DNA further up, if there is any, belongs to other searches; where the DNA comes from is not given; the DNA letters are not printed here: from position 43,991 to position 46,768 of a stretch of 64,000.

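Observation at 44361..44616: pheT insertion 1: about 85 codons of intergenic-type hairpin repeats translated in frame in an essential gene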

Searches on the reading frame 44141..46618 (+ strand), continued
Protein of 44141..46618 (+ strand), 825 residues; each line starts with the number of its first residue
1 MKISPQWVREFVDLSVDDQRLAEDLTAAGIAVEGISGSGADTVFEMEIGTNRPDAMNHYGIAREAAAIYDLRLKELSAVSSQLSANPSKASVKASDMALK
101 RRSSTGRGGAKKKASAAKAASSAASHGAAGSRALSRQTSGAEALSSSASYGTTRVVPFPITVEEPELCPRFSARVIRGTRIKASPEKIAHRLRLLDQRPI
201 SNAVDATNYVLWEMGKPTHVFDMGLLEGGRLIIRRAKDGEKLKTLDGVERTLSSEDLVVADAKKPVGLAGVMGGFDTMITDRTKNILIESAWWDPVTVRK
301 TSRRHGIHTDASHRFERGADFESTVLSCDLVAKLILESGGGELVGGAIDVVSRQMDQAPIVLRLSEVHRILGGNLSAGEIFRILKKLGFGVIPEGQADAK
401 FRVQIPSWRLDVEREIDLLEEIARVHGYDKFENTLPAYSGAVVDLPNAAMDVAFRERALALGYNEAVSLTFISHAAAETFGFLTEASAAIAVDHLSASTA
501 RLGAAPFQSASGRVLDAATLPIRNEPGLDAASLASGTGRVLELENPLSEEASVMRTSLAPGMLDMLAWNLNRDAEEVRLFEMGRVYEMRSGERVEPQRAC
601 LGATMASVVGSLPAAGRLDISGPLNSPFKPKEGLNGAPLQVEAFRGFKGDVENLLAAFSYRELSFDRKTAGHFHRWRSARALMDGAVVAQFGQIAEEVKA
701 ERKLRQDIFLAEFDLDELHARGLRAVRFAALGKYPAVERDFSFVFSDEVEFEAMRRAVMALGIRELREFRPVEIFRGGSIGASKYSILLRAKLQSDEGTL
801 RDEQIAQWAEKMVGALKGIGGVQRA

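Call 93: fold_search(model_id=the predicted structure, library=pdb)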
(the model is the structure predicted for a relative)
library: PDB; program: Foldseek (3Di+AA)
matches with E <= 10: 873; with E <= 0.001: 164
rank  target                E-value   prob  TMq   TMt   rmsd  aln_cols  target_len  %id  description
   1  9a5b_B                2.3e-59  1.00  0.62  0.64   7.7       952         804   23  Integrative model of SYFA-SYFB by crosslinking MS and deep learning (released 2024-09-18)
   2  4p71_A                7.2e-59  1.00  0.60  0.63   7.8       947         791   24  Apo PheRS from P. aeuriginosa (released 2014-06-25)
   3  6oz5_D                1.6e-57  1.00  0.55  0.57   8.7       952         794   23  Escherichia coli tRNA synthetase in complex with compound 3 (released 2020-11-18)
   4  6oz5_B                1.9e-57  1.00  0.57  0.59   8.3       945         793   23  Escherichia coli tRNA synthetase in complex with compound 3 (released 2020-11-18)
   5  2rhs_D                2.2e-56  1.00  0.59  0.62   7.9       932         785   22  PheRS from Staphylococcus haemolyticus- rational protein engineering and inhibitor studies (released 2007-11-06)
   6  1pys_B                1.7e-54  1.00  0.61  0.63   8.2       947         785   24  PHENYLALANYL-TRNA SYNTHETASE FROM THERMUS THERMOPHILUS (released 1997-11-19)
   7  6p8t_B                1.9e-54  1.00  0.55  0.58   9.8       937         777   22  Acinetobacter baumannii tRNA synthetase in complex with compound 1 (released 2020-11-18)
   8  2rhs_B                2.1e-54  1.00  0.63  0.66   7.0       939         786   22  PheRS from Staphylococcus haemolyticus- rational protein engineering and inhibitor studies (released 2007-11-06)
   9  6p8t_E                3.9e-54  1.00  0.57  0.59   9.2       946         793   22  Acinetobacter baumannii tRNA synthetase in complex with compound 1 (released 2020-11-18)
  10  2rhq_B                1.9e-53  1.00  0.59  0.62   7.9       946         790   22  PheRS from Staphylococcus haemolyticus- rational protein engineering and inhibitor studies (released 2007-11-06)
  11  6p8t_A                2.2e-53  1.00  0.57  0.59   9.0       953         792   22  Acinetobacter baumannii tRNA synthetase in complex with compound 1 (released 2020-11-18)
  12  2iy5_B                5.1e-53  1.00  0.61  0.64   8.1       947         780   24  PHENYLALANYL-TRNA SYNTHETASE FROM THERMUS THERMOPHILUS complexed with tRNA and a phenylalanyl-adenylate analog (released 2006-09-06)
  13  1b7y_B                5.7e-51  1.00  0.60  0.64   8.1       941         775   24  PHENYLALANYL TRNA SYNTHETASE COMPLEXED WITH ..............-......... (released 2000-01-26)
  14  7k98_B                9.9e-51  1.00  0.57  0.57   7.2       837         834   22  Preaminoacylation complex of M. tuberculosis PheRS with cognate precursor tRNA and 5'-O-(N-phenylalanyl)sulfamoyl-aden (released 2021-05-12)
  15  3pco_B                2.1e-50  1.00  0.58  0.60   8.5       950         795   22  crystal structure of E. coli phenylalanine-tRNA synthetase complexed with phenylalanine and AMP (released 2011-03-02)
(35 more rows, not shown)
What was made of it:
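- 44141..46618 (+): pheT coding sequence, 825 aa. It is a short-type PheRS beta subunit lacking the B2 tRNA-binding domain and is the last gene of infC-rpmI-rplT-pheS-pheT. Foldseek to PheRS beta structures at E about 1e-59 (call 93).
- The model matches PheRS beta structures (call 93).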

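Call 96: list_cluster_members(proteins=[P0001, P0002, P0003])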
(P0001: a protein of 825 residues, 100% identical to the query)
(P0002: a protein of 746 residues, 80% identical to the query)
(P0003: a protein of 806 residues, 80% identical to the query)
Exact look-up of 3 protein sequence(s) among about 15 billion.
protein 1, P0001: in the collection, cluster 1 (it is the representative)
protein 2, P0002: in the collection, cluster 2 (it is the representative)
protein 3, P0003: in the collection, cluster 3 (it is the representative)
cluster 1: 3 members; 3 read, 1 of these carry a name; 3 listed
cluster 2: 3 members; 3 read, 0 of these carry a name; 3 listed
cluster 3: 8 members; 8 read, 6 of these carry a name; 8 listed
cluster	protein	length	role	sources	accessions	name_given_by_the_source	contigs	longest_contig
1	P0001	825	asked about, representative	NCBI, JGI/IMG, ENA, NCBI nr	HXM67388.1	MAG TPA: phenylalanine--tRNA ligase subunit beta [Candidatus Acidoferrum sp.] | phenylalanine--tRNA ligase subunit beta [Candidatus Acidoferrum sp.]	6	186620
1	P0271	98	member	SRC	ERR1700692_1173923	-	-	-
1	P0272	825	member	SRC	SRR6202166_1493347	-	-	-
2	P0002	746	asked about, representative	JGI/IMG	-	-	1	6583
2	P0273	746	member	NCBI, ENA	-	-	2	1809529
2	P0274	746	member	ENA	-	-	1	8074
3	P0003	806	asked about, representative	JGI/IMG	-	phenylalanyl-tRNA synthetase beta chain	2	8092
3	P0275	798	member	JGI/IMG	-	phenylalanyl-tRNA synthetase beta chain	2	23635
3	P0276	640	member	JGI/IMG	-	phenylalanyl-tRNA synthetase beta chain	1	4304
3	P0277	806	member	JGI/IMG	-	phenylalanyl-tRNA synthetase beta chain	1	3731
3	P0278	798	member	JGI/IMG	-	phenylalanyl-tRNA synthetase beta chain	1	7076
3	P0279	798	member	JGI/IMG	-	phenylalanyl-tRNA synthetase beta chain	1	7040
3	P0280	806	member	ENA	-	-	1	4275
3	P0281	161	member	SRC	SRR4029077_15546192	-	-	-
